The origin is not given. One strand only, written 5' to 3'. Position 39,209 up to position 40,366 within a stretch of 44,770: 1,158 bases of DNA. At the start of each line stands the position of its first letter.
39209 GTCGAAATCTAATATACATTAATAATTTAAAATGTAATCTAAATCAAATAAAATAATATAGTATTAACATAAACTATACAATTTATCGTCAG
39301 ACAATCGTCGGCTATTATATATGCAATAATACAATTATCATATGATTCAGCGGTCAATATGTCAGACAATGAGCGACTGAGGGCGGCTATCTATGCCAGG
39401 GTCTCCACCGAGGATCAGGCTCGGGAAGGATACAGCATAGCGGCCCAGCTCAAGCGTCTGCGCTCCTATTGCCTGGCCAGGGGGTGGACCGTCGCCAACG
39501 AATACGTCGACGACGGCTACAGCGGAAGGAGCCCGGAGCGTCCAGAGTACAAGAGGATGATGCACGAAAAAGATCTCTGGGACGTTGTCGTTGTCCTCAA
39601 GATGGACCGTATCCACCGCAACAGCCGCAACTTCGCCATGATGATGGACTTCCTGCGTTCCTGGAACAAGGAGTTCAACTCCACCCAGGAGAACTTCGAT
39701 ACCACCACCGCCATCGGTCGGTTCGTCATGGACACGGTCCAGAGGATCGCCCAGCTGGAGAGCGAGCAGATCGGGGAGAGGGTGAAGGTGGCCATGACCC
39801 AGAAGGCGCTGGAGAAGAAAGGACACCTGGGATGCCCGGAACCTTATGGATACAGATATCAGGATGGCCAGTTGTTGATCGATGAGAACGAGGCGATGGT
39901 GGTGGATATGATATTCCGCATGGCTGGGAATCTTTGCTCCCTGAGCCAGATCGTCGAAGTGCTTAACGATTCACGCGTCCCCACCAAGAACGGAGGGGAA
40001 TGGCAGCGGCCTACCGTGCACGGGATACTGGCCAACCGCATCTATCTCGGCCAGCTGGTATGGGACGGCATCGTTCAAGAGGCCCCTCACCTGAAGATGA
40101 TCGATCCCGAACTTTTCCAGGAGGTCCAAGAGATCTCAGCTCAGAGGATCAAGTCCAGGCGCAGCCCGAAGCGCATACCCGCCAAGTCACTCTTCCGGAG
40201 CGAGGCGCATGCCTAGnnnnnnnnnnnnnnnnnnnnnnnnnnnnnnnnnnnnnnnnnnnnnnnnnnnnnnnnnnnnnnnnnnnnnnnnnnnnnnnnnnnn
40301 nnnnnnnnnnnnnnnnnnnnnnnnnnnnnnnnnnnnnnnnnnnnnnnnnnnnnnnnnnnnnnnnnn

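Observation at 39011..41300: Translationally coupled pair of short two-domain serine recombinases, bracketed by a 15-nt direct repeat and extreme AT-rich DNA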

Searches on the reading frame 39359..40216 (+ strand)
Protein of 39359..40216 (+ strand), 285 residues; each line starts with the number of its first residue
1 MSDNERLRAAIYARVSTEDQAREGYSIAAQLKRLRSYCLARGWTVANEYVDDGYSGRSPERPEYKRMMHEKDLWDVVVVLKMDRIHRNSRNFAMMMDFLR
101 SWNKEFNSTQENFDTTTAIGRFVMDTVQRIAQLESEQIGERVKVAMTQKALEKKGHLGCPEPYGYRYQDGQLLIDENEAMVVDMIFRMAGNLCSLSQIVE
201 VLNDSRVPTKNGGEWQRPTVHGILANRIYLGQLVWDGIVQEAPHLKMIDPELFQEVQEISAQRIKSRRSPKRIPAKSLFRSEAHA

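Call 4: search_protein_families(library=pfam, proteins=[window:39359-40213:+], max_evalue=1)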
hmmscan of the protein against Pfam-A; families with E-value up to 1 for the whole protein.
window:39359-40213:+ (285 aa): 3 families
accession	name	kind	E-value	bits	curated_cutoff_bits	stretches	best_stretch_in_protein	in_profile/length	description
PF00239.26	Resolvase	-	1.7e-33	116.2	23.3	1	9-152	1-142/145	Resolvase, N terminal domain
PF07508.19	Recombinase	-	1.6e-16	60.8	21.1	1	176-262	1-101/102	Recombinase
PF20552.4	HTH_62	-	0.059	13.8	27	1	194-217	37-60/72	Recombinase-like helix-turn-helix domain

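Call 5: search_protein_families(library=ncbifam, proteins=[window:39359-40213:+], max_evalue=0.1)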
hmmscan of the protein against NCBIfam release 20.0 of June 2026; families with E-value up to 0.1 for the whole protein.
window:39359-40213:+ (285 aa): 6 families
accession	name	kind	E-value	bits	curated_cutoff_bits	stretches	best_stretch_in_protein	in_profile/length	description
NF047343.1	SCCmet_CcrB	equivalog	9.8e-36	123.5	900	1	2-234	2-237/542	cassette chromosome recombinase CcrB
NF047344.1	SCCmet_CcrA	equivalog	2.7e-23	82.8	700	1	9-268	4-256/442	cassette chromosome recombinase CcrA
NF047347.1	SCCmet_CcrC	equivalog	2.5e-22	79.1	900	1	8-232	4-237/558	cassette chromosome recombinase CcrC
NF041201.1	recomb_XisF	equivalog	4.1e-17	62.3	375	1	12-259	4-274/465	fdxN element excision recombinase XisF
NF033518.0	transpos_IS607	equivalog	2.4e-10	40.3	110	1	5-88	52-133/187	IS607 family transposase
NF049883.1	resolv_YneB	equivalog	8.8e-05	22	175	1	9-112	2-104/211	YneB family resolvase-like protein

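Call 7: find_homologous_proteins(query=window:39359-40213:+)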
Query window:39359-40213:+ (285 aa): 3289 proteins with E <= 0.001 among 4294 candidates; the best 120 are listed.
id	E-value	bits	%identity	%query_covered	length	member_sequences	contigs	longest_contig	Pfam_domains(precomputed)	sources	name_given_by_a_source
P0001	2.4e-173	593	93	100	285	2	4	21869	PF07508.20,PF00239.27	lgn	-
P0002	3.9e-172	589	91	100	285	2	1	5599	PF07508.20,PF00239.27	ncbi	-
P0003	5.5e-172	588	92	100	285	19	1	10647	PF07508.20,PF00239.27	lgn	-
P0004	8.0e-172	588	91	100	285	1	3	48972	PF07508.20,PF00239.27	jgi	jgi:DNA invertase Pin-like site-specific DNA recombinase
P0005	9.3e-172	588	91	100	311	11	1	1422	PF07508.20,PF00239.27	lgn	-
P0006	7.6e-171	585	90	100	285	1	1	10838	PF07508.20,PF00239.27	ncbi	-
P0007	5.6e-170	582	90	100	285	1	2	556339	PF07508.20,PF00239.27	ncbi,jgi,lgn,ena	-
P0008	1.8e-169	580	89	100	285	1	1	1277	PF07508.20,PF00239.27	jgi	jgi:DNA invertase Pin-like site-specific DNA recombinase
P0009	3.8e-168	576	89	100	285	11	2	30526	PF07508.20,PF00239.27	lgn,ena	-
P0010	5.2e-168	575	89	100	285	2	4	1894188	PF07508.20,PF00239.27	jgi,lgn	jgi:DNA invertase Pin-like site-specific DNA recombinase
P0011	6.9e-168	575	89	100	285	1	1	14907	PF07508.20,PF00239.27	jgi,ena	-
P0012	6.6e-167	572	88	100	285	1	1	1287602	PF07508.20,PF00239.27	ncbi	ncbi:MAG: recombinase family protein [Methanomassiliicoccales archaeon]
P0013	8.9e-167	571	88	100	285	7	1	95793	PF07508.20,PF00239.27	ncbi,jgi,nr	ncbi:MAG TPA: recombinase family protein [Methanomassiliicoccales archaeon]|nr:recombinase family pr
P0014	4.3e-166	569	88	100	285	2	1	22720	PF07508.20,PF00239.27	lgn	-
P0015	7.9e-166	568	88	100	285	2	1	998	PF07508.20,PF00239.27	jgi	-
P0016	1.5e-165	567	88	100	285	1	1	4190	PF07508.20,PF00239.27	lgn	-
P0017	5.0e-164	562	87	100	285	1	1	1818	PF07508.20,PF00239.27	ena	-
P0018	1.3e-163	561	86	100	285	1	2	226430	PF07508.20,PF00239.27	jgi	-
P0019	6.3e-163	559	87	100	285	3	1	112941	PF07508.20,PF00239.27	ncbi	-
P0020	2.9e-160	550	86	98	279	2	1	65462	PF07508.20,PF00239.27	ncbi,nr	ncbi:MAG: recombinase family protein [Euryarchaeota archaeon]|nr:recombinase family protein [Euryarc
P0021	3.1e-154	530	80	100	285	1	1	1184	PF07508.20,PF00239.27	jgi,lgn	-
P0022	5.5e-152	523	80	100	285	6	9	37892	PF07508.20,PF00239.27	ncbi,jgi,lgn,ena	jgi:DNA invertase Pin-like site-specific DNA recombinase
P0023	1.6e-148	511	77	100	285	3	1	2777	PF07508.20,PF00239.27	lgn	-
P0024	1.6e-147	508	78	100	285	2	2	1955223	PF07508.20,PF00239.27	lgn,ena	-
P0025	4.1e-147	507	77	100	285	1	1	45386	PF07508.20,PF00239.27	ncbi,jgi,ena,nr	ncbi:MAG: recombinase family protein [Methanomassiliicoccales archaeon]|nr:recombinase family protei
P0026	9.7e-147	506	79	100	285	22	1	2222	PF07508.20,PF00239.27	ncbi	-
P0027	1.4e-146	505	77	100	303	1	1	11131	PF07508.20,PF00239.27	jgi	jgi:site-specific DNA recombinase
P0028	5.3e-146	503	79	100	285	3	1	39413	PF07508.20,PF00239.27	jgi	-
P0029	5.5e-146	503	77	100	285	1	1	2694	PF07508.20,PF00239.27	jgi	jgi:site-specific DNA recombinase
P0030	6.8e-145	500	77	98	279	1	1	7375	PF07508.20,PF00239.27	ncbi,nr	ncbi:MAG: recombinase family protein [Methanomassiliicoccales archaeon]|nr:recombinase family protei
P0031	1.6e-144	498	76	100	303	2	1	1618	PF07508.20,PF00239.27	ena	-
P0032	4.4e-144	497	76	100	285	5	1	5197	PF07508.20,PF00239.27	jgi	-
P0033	2.5e-143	494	76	100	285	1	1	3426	PF07508.20,PF00239.27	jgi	jgi:site-specific DNA recombinase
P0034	2.6e-143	494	78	100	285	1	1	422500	PF07508.20,PF00239.27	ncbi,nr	ncbi:MAG: recombinase family protein [Methanomassiliicoccales archaeon]|nr:recombinase family protei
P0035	1.2e-139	482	74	100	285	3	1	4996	PF07508.20,PF00239.27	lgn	-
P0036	3.5e-138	478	96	77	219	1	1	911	PF07508.20,PF00239.27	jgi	-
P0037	4.6e-138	477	74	100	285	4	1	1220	PF07508.20,PF00239.27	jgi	jgi:DNA invertase Pin-like site-specific DNA recombinase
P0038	7.2e-137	473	90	82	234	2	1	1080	PF07508.20,PF00239.27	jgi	jgi:DNA invertase Pin-like site-specific DNA recombinase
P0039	1.1e-135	469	73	100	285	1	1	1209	PF07508.20,PF00239.27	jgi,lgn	-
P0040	6.2e-124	431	87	77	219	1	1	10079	PF07508.20,PF00239.27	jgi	jgi:hypothetical protein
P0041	9.6e-120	417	77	85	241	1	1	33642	PF07508.20,PF00239.27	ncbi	-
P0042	2.5e-102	360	62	93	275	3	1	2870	PF07508.20,PF00239.27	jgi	jgi:DNA invertase Pin-like site-specific DNA recombinase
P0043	4.3e-102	359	63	93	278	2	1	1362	PF07508.20,PF00239.27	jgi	jgi:site-specific DNA recombinase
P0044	2.7e-101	357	65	90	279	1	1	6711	PF07508.20,PF00239.27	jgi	jgi:site-specific DNA recombinase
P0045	3.3e-100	353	60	92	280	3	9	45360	PF07508.20,PF00239.27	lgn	-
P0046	3.8e-100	353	62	93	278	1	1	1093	PF07508.20,PF00239.27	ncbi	-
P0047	9.5e-100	352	62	93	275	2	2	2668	PF07508.20,PF00239.27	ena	-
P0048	1.1e-99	351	65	86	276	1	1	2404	PF07508.20,PF00239.27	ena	-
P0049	1.3e-99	351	62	93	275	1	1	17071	PF07508.20,PF00239.27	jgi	jgi:site-specific DNA recombinase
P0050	2.0e-99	351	61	95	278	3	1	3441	PF07508.20,PF00239.27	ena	-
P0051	2.8e-99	350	62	92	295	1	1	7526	PF07508.20,PF00239.27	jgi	-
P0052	3.6e-99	350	59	95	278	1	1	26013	PF07508.20,PF00239.27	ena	-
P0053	4.1e-99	350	63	92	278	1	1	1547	PF07508.20,PF00239.27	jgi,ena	-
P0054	5.7e-99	349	63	93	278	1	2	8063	PF07508.20,PF00239.27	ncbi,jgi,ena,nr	ncbi:MAG TPA: recombinase family protein [Methanomassiliicoccales archaeon]|nr:recombinase family pr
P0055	8.5e-99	348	62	90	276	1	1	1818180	PF07508.20,PF00239.27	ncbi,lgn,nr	ncbi:MAG: recombinase family protein [Methanomassiliicoccales archaeon]|nr:MAG: recombinase family p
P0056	1.5e-98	348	60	95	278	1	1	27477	PF07508.20,PF00239.27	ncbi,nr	ncbi:MAG: hypothetical protein A4E32_02152 [Methanomassiliicoccales archaeon PtaU1.Bin124]|nr:MAG: h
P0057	1.6e-98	348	61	93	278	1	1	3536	PF07508.20,PF00239.27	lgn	-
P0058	1.7e-98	347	61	95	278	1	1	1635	PF07508.20,PF00239.27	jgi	-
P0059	2.0e-98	347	62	92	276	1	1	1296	PF07508.20,PF00239.27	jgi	jgi:DNA invertase Pin-like site-specific DNA recombinase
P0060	3.8e-98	346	59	98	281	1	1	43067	PF07508.20,PF00239.27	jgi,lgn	-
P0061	6.0e-98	346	63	88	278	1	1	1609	PF07508.20,PF00239.27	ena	-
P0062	7.6e-98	345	59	93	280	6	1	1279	PF07508.20,PF00239.27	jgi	-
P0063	1.1e-97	345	63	88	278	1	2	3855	PF07508.20,PF00239.27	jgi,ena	-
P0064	1.3e-97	345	62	90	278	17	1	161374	PF07508.20,PF00239.27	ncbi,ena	-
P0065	1.3e-97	345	63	89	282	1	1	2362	PF07508.20,PF00239.27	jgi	jgi:DNA invertase Pin-like site-specific DNA recombinase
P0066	1.6e-97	344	62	88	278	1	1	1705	PF07508.20,PF00239.27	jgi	-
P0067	1.6e-97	344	63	88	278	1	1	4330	PF07508.20,PF00239.27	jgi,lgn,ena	-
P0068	2.2e-97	344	60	91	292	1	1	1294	PF07508.20,PF00239.27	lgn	-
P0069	2.2e-97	344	62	88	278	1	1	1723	PF07508.20,PF00239.27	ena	-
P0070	2.4e-97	344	62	88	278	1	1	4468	PF07508.20,PF00239.27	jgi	jgi:site-specific DNA recombinase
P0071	2.5e-97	344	62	88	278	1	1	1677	PF07508.20,PF00239.27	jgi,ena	-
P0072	2.5e-97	344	61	93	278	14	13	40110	PF07508.20,PF00239.27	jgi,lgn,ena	-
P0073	2.8e-97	344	61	93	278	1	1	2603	PF07508.20,PF00239.27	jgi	jgi:DNA invertase Pin-like site-specific DNA recombinase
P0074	2.9e-97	343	60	92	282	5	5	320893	PF07508.20,PF00239.27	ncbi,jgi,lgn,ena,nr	ncbi:MAG: recombinase family protein [Methanomassiliicoccales archaeon]|nr:recombinase family protei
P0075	3.0e-97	343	62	88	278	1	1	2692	PF07508.20,PF00239.27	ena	-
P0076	3.0e-97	343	62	88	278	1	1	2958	PF07508.20,PF00239.27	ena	-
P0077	3.1e-97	343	62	92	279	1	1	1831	PF07508.20,PF00239.27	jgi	jgi:site-specific DNA recombinase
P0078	4.0e-97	343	63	90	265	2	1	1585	PF07508.20,PF00239.27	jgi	jgi:DNA invertase Pin-like site-specific DNA recombinase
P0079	4.3e-97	343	62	88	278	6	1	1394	PF07508.20,PF00239.27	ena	-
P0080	4.3e-97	343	62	88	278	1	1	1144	PF07508.20,PF00239.27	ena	-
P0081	6.0e-97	342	61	93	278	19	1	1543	PF07508.20,PF00239.27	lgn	-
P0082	6.1e-97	342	62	89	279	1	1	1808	PF07508.20,PF00239.27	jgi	jgi:site-specific DNA recombinase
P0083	8.0e-97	342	62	88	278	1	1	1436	PF07508.20,PF00239.27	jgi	-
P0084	1.1e-96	342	61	88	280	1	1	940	PF07508.20,PF00239.27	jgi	jgi:site-specific DNA recombinase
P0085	1.2e-96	341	61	93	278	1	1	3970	PF07508.20,PF00239.27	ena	-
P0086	1.4e-96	341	61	93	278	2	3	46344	PF07508.20,PF00239.27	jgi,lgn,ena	jgi:DNA invertase Pin-like site-specific DNA recombinase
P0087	1.4e-96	341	62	88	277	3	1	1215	PF07508.20,PF00239.27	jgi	jgi:DNA invertase Pin-like site-specific DNA recombinase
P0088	1.5e-96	341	62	89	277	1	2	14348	PF07508.20,PF00239.27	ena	-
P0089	1.5e-96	341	60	90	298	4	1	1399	PF07508.20,PF00239.27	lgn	-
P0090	1.5e-96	341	57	97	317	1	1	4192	PF07508.20,PF00239.27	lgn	-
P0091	2.2e-96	341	60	89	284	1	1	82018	PF07508.20,PF00239.27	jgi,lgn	-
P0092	2.9e-96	340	62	88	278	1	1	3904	PF07508.20,PF00239.27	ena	-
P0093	3.1e-96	340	58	97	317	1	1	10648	PF07508.20,PF00239.27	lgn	-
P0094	3.3e-96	340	60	94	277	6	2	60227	PF07508.20,PF00239.27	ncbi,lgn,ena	-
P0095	3.7e-96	340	60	94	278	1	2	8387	PF07508.20,PF00239.27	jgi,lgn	-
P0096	3.7e-96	340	62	89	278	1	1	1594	PF07508.20,PF00239.27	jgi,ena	-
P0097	4.3e-96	340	59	94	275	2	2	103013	PF07508.20,PF00239.27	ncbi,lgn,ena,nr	ncbi:MAG: recombinase family protein [Euryarchaeota archaeon]|nr:recombinase family protein [Euryarc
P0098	5.1e-96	339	62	89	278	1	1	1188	PF07508.20,PF00239.27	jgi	-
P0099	8.3e-96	339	58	97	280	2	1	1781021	PF07508.20,PF00239.27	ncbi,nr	ncbi:MAG: recombinase family protein [Methanomassiliicoccales archaeon]|nr:recombinase family protei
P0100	8.5e-96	339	59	93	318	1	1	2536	PF07508.20,PF00239.27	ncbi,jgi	jgi:DNA invertase Pin-like site-specific DNA recombinase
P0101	1.1e-95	338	58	92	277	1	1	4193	PF07508.20,PF00239.27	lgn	-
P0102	1.4e-95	338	62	88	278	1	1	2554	PF07508.20,PF00239.27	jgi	jgi:site-specific DNA recombinase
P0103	1.5e-95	338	61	88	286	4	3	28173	PF07508.20,PF00239.27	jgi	jgi:site-specific DNA recombinase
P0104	1.5e-95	338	61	94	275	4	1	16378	PF07508.20,PF00239.27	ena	-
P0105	1.7e-95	338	62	88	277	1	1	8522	PF07508.20,PF00239.27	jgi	jgi:site-specific DNA recombinase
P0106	1.7e-95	338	60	90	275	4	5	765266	PF07508.20,PF00239.27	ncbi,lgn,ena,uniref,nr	ncbi:recombinase family protein [Methanomassiliicoccus luminyensis]|uniref:recombinase family protei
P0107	1.8e-95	338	61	88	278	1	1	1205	PF07508.20,PF00239.27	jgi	jgi:DNA invertase Pin-like site-specific DNA recombinase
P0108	1.8e-95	338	58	94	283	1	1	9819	PF07508.20,PF00239.27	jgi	jgi:DNA invertase Pin-like site-specific DNA recombinase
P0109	1.8e-95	338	63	88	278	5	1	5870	PF07508.20,PF00239.27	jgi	jgi:site-specific DNA recombinase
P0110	2.0e-95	337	58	95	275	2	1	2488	PF07508.20,PF00239.27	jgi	jgi:site-specific DNA recombinase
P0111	2.4e-95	337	58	92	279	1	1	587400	PF07508.20,PF00239.27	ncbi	-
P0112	2.4e-95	337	59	95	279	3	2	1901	PF07508.20,PF00239.27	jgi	jgi:site-specific DNA recombinase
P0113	2.6e-95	337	58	94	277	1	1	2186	PF07508.20,PF00239.27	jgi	jgi:site-specific DNA recombinase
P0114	2.8e-95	337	61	88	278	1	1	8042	PF07508.20,PF00239.27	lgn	-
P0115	2.8e-95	337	58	89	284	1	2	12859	PF07508.20,PF00239.27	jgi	jgi:site-specific DNA recombinase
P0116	3.0e-95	337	59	97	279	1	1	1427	PF07508.20,PF00239.27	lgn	-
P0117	3.3e-95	337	62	89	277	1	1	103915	PF07508.20,PF00239.27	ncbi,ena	-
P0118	3.3e-95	337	60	88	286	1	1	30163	PF07508.20,PF00239.27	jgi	jgi:site-specific DNA recombinase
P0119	3.7e-95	337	61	88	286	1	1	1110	PF07508.20,PF00239.27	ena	-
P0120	5.0e-95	336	60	91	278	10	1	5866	PF07508.20,PF00239.27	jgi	jgi:DNA invertase Pin-like site-specific DNA recombinase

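Call 8: find_encoding_contigs(protein=window:39359-40216:+, flank=10000, max_places=10)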
Protein window:39359-40216:+ (285 aa): 9 contigs read that carry it; 9 places shown.
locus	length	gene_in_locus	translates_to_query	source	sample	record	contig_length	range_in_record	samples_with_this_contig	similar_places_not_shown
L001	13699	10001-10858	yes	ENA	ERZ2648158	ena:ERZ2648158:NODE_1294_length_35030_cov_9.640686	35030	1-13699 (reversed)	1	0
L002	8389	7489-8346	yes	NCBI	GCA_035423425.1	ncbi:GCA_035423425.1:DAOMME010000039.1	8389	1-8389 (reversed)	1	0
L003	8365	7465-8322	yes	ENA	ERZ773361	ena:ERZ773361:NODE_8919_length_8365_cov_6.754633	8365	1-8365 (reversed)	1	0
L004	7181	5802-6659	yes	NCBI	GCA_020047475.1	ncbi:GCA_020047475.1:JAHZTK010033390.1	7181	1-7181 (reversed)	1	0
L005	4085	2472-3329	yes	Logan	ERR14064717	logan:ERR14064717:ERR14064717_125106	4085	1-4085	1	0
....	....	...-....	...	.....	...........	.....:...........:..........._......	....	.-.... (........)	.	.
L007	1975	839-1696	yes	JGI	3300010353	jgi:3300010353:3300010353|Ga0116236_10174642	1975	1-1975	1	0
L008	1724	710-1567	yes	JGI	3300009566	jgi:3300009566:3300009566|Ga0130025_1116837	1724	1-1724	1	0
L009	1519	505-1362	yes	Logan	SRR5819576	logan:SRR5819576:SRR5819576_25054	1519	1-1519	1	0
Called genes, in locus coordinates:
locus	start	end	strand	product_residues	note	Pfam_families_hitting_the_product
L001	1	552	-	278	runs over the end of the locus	PF04055:Radical_SAM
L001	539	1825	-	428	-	PF04894:Nre_N, PF04895:Nre_C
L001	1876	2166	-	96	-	-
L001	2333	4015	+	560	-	-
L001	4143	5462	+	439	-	-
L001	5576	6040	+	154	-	PF00258:Flavodoxin_1 (faint), PF03358:FMN_red (faint), PF12724:Flavodoxin_5 (weak)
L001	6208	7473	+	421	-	PF00171:Aldedh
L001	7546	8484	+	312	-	PF00005:ABC_tran, PF13304:AAA_21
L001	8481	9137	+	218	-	PF12730:ABC2_membrane_4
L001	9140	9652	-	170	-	PF09897:DUF2124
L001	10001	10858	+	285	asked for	PF00239:Resolvase, PF07508:Recombinase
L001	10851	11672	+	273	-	PF00239:Resolvase, PF07508:Recombinase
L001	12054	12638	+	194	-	-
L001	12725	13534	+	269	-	PF01619:Pro_dh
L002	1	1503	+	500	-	?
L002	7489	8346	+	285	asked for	PF00239:Resolvase, PF07508:Recombinase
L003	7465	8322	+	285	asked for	PF00239:Resolvase, PF07508:Recombinase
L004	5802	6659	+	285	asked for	PF00239:Resolvase, PF07508:Recombinase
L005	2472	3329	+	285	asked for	PF00239:Resolvase, PF07508:Recombinase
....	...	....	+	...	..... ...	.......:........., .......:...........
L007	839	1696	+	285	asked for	PF00239:Resolvase, PF07508:Recombinase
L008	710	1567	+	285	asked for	PF00239:Resolvase, PF07508:Recombinase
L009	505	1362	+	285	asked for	PF00239:Resolvase, PF07508:Recombinase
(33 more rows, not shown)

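Call 13: find_related_loci(query=A1, collection=genome_contigs, flank=6000)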
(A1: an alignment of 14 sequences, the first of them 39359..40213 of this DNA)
Query A1 (285 aa) in genome_contigs; peptide patterns used: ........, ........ (x = any residue, [..] = any of these).
586 stretches matched a pattern; 471 encode a relative of the query (tblastn E <= 1e-3); the best 80 are kept; 80 distinct loci.
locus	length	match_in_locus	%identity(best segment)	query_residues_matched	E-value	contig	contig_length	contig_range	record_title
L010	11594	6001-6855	91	1-285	1e-179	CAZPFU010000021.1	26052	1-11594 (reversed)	MAG TPA_asm: uncultured Methanomassiliicoccus sp. isolate SRP278314_co1_200 genome assembly, contig: NODE_2367_length_26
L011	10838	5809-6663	90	1-285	2e-179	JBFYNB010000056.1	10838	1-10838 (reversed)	MAG: Methanomassiliicoccales archaeon isolate PPR_0077 scaffold_1893, whole genome shotgun sequence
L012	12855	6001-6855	90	1-285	2e-178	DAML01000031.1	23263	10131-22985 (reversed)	MAG TPA_asm: Methanomassiliicoccaceae archaeon UBA472 UBA472_contig_42642, whole genome shotgun sequence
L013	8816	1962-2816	88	1-285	2e-175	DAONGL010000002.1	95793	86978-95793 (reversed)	MAG TPA_asm: Methanomassiliicoccales archaeon isolate AMR_MDS_3818 NODE_134_length_95793_cov_11.392174, whole genome sho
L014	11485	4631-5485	85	1-285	1e-171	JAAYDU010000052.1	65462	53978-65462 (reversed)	MAG: Methanobacteriota archaeon isolate AS06rmzACSIP_582 499975_AS06, whole genome shotgun sequence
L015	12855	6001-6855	86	1-285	1e-171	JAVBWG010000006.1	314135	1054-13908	MAG: Methanomassiliicoccales archaeon isolate ZNE14_Bin65 all_Scaff005839, whole genome shotgun sequence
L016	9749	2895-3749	80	1-285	5e-160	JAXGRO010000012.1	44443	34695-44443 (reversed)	MAG: Methanomassiliicoccales archaeon isolate AnMBR.bin351 bin351_12, whole genome shotgun sequence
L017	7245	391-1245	77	1-285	7e-157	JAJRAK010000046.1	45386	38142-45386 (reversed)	MAG: Methanomassiliicoccales archaeon isolate OWC_0010 OWC_0010_k121_12522274, whole genome shotgun sequence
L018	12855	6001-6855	79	1-285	1e-156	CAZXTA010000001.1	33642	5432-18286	MAG TPA_asm: uncultured Methanomassiliicoccus sp. isolate SRP178699_co1_481 genome assembly, contig: NODE_1324_length_33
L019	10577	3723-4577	79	1-285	3e-156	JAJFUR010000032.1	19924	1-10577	MAG: Methanobacteriota archaeon isolate bin.495 k141_1824393, whole genome shotgun sequence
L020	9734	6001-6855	74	1-285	3e-148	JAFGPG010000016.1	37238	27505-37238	MAG: Methanomassiliicoccales archaeon isolate Zod_Metabat.676 k87_451916, whole genome shotgun sequence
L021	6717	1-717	88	47-285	1e-145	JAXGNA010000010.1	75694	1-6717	MAG: Methanomassiliicoccales archaeon isolate AnMBR.bin245 bin245_10, whole genome shotgun sequence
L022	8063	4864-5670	62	1-271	4e-107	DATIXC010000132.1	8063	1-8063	MAG TPA_asm: Methanomassiliicoccales archaeon isolate SMAG_U15239 k141_2283901, whole genome shotgun sequence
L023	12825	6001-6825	60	5-276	2e-106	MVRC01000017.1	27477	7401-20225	MAG: Methanomassiliicoccales archaeon PtaU1.Bin124 A4E32_contig000017, whole genome shotgun sequence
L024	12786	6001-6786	61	7-270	2e-105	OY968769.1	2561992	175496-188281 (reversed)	MAG: uncultured Methanomassiliicoccales archaeon isolate MFD00905.bin.2.112 genome assembly, chromosome: 1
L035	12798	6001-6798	60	7-275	4e-102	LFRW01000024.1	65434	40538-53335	MAG: Methanomicrobia archaeon DTU008 scaffold13718, whole genome shotgun sequence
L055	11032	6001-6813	55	5-267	4e-97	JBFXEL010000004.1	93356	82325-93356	MAG: Candidatus Methanomethylophilaceae archaeon isolate CA_2019_TPIn_115 NODE_837_length_93356_cov_9.289706_TPIn, whole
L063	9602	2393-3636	54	8-277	1e-95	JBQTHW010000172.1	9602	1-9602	MAG: Methanobacteriota archaeon isolate SAW39 c_000000362666, whole genome shotgun sequence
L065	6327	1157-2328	55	8-268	2e-95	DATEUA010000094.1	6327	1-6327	MAG TPA_asm: Thermoplasmata archaeon isolate SMAG_U8329 k141_1681286, whole genome shotgun sequence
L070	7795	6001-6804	55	2-271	7e-95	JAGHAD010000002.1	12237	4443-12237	MAG: Thermoplasmata archaeon isolate AUK221 PB_MBMC_175_c_000000000041, whole genome shotgun sequence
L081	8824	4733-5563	53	1-270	2e-93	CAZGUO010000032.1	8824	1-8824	MAG TPA_asm: uncultured Thermoplasmatales archaeon isolate binchicken_co184_243 genome assembly, contig: NODE_16258_leng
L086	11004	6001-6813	53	3-280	2e-93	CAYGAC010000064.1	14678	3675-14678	MAG TPA_asm: uncultured Thermoplasmatales archaeon isolate ERP108616_co1_401 genome assembly, contig: k119_1470845, whol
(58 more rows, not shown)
